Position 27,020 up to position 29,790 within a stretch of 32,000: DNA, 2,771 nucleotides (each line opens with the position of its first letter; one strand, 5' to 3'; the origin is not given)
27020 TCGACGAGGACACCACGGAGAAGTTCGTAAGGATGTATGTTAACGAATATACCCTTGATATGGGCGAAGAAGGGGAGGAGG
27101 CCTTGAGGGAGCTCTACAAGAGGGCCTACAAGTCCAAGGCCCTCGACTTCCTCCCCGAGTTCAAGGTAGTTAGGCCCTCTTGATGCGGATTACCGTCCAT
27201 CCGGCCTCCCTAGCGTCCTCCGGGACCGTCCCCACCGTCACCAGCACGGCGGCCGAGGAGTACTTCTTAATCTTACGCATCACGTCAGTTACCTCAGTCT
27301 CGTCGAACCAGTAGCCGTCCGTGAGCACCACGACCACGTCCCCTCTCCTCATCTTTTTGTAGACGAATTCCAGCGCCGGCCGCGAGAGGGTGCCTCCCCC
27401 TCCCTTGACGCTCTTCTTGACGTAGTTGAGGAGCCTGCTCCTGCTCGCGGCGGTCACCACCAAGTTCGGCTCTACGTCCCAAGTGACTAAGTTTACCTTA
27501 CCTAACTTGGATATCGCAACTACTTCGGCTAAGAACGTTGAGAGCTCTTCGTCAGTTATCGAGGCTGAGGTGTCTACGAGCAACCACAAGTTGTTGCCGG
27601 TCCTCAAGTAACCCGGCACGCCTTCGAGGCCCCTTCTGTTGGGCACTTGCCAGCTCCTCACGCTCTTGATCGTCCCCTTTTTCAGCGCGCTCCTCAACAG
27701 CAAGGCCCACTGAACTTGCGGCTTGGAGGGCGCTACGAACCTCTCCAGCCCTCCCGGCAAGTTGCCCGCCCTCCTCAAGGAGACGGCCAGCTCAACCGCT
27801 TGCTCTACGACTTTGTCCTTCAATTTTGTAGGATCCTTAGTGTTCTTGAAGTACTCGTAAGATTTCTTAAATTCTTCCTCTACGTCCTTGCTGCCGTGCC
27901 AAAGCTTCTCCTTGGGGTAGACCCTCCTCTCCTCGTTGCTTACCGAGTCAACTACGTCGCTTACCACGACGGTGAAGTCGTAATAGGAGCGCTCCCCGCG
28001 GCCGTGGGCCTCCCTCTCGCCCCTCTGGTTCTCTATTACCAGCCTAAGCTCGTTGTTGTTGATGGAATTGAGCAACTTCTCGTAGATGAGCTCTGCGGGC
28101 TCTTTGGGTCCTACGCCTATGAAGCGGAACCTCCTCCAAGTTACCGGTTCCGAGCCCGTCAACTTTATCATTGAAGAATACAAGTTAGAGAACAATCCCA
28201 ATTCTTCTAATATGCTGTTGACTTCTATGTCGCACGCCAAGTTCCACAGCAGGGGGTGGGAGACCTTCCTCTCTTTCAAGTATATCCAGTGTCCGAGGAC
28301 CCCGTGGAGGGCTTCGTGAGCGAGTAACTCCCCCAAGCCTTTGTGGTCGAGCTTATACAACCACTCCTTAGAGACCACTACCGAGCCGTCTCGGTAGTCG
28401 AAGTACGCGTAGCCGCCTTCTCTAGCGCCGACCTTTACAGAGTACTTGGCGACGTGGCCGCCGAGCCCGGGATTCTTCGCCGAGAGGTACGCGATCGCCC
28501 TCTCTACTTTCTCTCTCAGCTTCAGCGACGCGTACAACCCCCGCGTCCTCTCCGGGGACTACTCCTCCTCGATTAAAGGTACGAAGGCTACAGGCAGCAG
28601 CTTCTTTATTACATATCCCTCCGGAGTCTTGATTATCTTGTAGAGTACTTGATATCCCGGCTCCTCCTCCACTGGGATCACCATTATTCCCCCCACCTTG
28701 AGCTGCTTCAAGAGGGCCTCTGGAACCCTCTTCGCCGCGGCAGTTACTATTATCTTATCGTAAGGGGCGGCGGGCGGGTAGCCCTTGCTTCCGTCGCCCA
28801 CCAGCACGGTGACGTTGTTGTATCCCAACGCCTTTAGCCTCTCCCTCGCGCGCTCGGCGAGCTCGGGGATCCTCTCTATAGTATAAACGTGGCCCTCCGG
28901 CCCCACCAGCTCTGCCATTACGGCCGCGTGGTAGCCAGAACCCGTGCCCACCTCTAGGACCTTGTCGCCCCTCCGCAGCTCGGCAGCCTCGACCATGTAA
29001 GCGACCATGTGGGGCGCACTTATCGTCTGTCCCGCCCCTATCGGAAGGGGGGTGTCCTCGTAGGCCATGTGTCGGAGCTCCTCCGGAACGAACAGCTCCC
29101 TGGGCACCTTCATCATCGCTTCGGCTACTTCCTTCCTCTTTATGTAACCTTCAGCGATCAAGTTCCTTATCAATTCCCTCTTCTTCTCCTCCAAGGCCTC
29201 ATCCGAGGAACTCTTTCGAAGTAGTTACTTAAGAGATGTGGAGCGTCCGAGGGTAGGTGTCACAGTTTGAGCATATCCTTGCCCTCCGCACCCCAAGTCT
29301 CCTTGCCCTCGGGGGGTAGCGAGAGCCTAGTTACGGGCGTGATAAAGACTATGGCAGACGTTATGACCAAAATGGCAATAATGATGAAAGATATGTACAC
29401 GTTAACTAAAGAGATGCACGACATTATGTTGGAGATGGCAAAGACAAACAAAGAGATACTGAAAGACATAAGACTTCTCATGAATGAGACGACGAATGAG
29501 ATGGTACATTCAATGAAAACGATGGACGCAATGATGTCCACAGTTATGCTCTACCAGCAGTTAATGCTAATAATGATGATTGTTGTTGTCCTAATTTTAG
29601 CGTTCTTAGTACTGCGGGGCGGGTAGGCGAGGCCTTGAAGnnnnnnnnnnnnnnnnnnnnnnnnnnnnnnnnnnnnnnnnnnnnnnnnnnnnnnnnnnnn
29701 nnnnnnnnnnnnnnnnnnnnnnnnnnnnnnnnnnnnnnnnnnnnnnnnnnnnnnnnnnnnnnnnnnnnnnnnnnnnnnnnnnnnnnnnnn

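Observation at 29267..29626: Met-rich (19 of 91 residues) tail-anchored mini-protein in a sharp A+T-rich island just upstream of hisS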

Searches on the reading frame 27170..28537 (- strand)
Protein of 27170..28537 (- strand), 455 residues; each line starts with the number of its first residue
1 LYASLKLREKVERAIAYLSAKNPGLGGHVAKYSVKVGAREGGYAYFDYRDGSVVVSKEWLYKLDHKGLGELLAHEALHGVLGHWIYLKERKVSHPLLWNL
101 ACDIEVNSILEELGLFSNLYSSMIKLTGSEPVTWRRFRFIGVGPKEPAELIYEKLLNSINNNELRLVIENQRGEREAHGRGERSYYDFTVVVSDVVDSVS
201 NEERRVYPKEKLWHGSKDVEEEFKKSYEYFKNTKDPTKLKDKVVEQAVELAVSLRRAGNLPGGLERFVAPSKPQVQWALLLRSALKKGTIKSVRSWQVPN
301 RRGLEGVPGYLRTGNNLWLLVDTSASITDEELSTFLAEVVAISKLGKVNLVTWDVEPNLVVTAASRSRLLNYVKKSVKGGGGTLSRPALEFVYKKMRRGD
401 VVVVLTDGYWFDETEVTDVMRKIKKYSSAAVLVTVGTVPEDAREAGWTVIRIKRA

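Call 6: search_protein_families(library=pfam, proteins=[window:27170-28537:-], max_evalue=1)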
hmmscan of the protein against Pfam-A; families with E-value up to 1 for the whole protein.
window:27170-28537:- (455 aa): 4 families
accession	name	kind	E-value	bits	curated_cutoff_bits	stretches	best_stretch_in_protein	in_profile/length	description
PF13203.12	DUF2201_N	-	1e-14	55.2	23.2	1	10-303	5-255/271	Putative metallopeptidase domain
PF09967.15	DUF2201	-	1.8e-09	38.2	26.4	1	319-407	3-88/123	VWA-like domain (DUF2201)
PF00092.34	VWA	-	3.1e-06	28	23.8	1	316-437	1-141/174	von Willebrand factor type A domain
PF13519.12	VWA_2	-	0.00027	22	27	1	318-408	2-106/107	von Willebrand factor type A domain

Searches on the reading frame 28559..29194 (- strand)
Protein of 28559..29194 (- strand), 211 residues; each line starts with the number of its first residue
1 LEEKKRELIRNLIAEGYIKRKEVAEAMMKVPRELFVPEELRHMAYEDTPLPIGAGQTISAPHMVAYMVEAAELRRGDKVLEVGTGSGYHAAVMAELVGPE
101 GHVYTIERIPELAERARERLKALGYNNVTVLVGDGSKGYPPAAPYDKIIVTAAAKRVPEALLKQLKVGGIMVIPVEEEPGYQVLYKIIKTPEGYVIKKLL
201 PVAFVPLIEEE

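Call 6: search_protein_families(library=pfam, proteins=[window:28559-29194:-], max_evalue=1)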
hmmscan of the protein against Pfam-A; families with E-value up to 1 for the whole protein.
window:28559-29194:- (211 aa): 25 families
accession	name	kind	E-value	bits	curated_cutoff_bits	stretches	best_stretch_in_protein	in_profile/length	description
PF01135.25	PCMT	-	1.5e-77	260.5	20.3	1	4-210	2-208/210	Protein-L-isoaspartate(D-aspartate) O-methyltransferase (PCMT)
PF13847.12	Methyltransf_31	-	4.4e-14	52.8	27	1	74-173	2-109/145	Methyltransferase domain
PF13649.12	Methyltransf_25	-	2e-09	38.5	27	1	79-158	1-78/97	Methyltransferase domain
PF08704.16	GCD14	-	1.1e-07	32.3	26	1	64-130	29-96/247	tRNA methyltransferase complex GCD14 subunit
PF00398.26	RrnaAD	-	1.1e-06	28.4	24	1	62-142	17-92/263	Ribosomal RNA adenine dimethylase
PF01209.24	Ubie_methyltran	-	7.9e-06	25.8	20.1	1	70-172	42-150/233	ubiE/COQ5 methyltransferase family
PF01269.23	Fibrillarin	-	8.5e-06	25.5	27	1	65-114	61-110/227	Fibrillarin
PF08241.18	Methyltransf_11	-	1.6e-05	25.9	21.2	1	80-157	1-73/95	Methyltransferase domain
PF01596.23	Methyltransf_3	-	7.3e-05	22.6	22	1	72-173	41-152/204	O-methyltransferase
PF01189.24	Methyltr_RsmB-F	-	0.00017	21.8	27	1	72-152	5-87/199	16S rRNA methyltransferase RsmB/F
PF08242.18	Methyltransf_12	-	0.00021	22.4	30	1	80-157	1-78/98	Methyltransferase domain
PF13489.12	Methyltransf_23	-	0.00062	20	27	1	70-153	17-90/164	Methyltransferase domain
PF13578.12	Methyltransf_24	-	0.00077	20.7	26.3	1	80-172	1-101/105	Methyltransferase domain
PF02390.23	Methyltransf_4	-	0.0013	18.7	24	1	79-135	5-60/173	Putative methyltransferase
PF13679.12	Methyltransf_32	-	0.0014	19.1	27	1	63-129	12-82/143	Methyltransferase domain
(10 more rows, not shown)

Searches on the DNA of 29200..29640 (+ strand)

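Call 12: search_dna_similar(query=window:29200-29640:+, collection=phages, mode=distant, max_evalue=0.01)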
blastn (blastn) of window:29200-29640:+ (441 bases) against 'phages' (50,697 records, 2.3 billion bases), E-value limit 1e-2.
No match.
